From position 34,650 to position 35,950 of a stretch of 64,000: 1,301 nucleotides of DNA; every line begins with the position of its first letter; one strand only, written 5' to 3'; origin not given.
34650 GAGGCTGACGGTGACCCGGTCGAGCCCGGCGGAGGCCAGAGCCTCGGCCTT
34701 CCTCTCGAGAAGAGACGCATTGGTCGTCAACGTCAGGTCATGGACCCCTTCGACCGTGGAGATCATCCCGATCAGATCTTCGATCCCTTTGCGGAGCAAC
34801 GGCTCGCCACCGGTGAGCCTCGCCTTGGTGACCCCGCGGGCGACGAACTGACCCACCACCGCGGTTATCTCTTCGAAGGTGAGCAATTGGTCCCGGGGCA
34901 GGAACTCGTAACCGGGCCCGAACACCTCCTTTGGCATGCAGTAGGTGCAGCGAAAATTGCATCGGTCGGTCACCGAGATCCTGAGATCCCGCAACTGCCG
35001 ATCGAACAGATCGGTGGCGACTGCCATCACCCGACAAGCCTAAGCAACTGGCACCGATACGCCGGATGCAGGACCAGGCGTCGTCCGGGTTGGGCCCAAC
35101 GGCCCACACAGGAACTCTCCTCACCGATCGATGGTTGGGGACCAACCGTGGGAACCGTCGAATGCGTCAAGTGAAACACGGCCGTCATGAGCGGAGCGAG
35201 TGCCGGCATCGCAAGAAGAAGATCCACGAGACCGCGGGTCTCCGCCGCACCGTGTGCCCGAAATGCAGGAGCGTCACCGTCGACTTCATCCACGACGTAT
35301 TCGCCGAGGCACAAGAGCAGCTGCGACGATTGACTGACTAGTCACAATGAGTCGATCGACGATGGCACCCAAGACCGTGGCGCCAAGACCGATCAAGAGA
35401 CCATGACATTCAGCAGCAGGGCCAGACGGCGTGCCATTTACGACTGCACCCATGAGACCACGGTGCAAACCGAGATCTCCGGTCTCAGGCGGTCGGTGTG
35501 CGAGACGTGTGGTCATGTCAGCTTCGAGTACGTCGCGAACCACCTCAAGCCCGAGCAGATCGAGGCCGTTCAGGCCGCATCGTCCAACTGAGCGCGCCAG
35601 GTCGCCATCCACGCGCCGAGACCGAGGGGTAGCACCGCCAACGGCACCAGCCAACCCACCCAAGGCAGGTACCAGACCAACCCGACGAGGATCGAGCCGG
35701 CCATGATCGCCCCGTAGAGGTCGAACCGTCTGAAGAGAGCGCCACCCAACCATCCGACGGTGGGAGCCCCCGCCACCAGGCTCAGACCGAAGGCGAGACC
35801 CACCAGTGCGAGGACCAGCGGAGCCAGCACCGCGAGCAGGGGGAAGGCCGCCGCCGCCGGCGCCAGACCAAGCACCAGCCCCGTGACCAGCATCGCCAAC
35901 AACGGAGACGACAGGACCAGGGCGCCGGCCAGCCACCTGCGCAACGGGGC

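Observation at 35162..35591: Tandem pair of paralogous ~60-aa Cys/His microproteins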

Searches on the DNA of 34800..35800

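Call 36: search_rna_families(source=window, start=34800, end=35800, threshold=evalue, max_evalue=10)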
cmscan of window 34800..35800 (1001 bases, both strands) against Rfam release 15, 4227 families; matches with E-value up to 10: 1.
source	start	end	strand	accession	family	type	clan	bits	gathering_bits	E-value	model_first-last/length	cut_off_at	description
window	35445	35506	+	RF01523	TB10Cs1H2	Gene; snRNA; snoRNA; HACA-box;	-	15.3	50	6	1-63/63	no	Trypanosomatid snoRNA TB10Cs1H2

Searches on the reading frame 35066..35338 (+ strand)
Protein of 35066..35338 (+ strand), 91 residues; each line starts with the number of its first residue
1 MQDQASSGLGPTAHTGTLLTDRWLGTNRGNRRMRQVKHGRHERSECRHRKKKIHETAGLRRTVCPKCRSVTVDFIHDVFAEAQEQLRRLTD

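Call 4: search_protein_families(library=pfam, proteins=[window:35066-35338:+], max_evalue=10)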
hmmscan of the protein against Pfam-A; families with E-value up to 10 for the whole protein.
seq(91 aa): 1 family
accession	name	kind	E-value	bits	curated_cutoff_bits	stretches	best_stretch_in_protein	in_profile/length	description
PF09723.15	Zn_ribbon_8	-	0.095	13.2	34.4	1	44-71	9-36/41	Zinc ribbon domain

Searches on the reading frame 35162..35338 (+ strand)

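Call 4: search_protein_families(library=pfam, proteins=[window:35162-35338:+], max_evalue=10)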
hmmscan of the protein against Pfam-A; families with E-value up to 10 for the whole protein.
seq(59 aa): 1 family
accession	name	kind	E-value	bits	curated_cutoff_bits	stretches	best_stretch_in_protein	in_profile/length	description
PF09723.15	Zn_ribbon_8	-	0.037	14.5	34.4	1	12-39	9-36/41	Zinc ribbon domain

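Call 5: search_protein_families(library=ncbifam, proteins=[window:35162-35338:+], max_evalue=10)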
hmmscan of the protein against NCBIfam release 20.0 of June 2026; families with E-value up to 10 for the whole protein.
seq(59 aa): 1 family
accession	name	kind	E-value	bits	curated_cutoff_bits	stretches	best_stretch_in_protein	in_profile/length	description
TIGR02605.1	CxxC_CxxC_SSSS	subfamily_domain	0.093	12.8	31.3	1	13-40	10-37/52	FmdB family zinc ribbon protein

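Call 90: search_protein_families(library=padloc, proteins=[window:35162-35338:+], max_evalue=1)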
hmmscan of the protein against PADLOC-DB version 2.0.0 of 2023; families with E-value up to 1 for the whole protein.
seq(59 aa): 0 families

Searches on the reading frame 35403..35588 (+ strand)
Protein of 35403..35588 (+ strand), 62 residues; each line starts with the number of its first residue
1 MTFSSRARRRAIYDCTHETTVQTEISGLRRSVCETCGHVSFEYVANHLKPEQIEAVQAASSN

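Call 4: search_protein_families(library=pfam, proteins=[window:35403-35588:+], max_evalue=10)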
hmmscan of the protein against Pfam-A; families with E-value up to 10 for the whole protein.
seq(62 aa): 1 family
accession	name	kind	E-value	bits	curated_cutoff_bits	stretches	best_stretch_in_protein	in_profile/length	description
PF14803.11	Zn_ribbon_Nudix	-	0.062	13.7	25.6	1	28-40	20-32/34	Nudix N-terminal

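Call 5: search_protein_families(library=ncbifam, proteins=[window:35403-35588:+], max_evalue=10)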
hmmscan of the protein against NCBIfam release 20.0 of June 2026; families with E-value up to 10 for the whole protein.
seq(62 aa): 0 families

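Call 7: find_homologous_proteins(query=window:35403-35588:+, max_evalue=0.1)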
Query seq(62 aa) (62 aa): 3 proteins with E <= 0.1 among 3 candidates.
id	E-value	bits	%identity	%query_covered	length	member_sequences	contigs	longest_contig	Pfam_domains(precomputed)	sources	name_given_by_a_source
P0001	4.4e-31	121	94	100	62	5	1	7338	-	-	-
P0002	9.7e-29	114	96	90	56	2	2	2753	-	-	-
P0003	5.4e-25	103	81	100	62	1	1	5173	-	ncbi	ncbi:MAG: hypothetical protein ACRDU9_07565 [Acidimicrobiia bacterium]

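Call 90: search_protein_families(library=padloc, proteins=[window:35403-35588:+], max_evalue=1)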
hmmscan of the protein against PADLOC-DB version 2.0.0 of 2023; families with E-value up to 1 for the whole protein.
seq(62 aa): 0 families
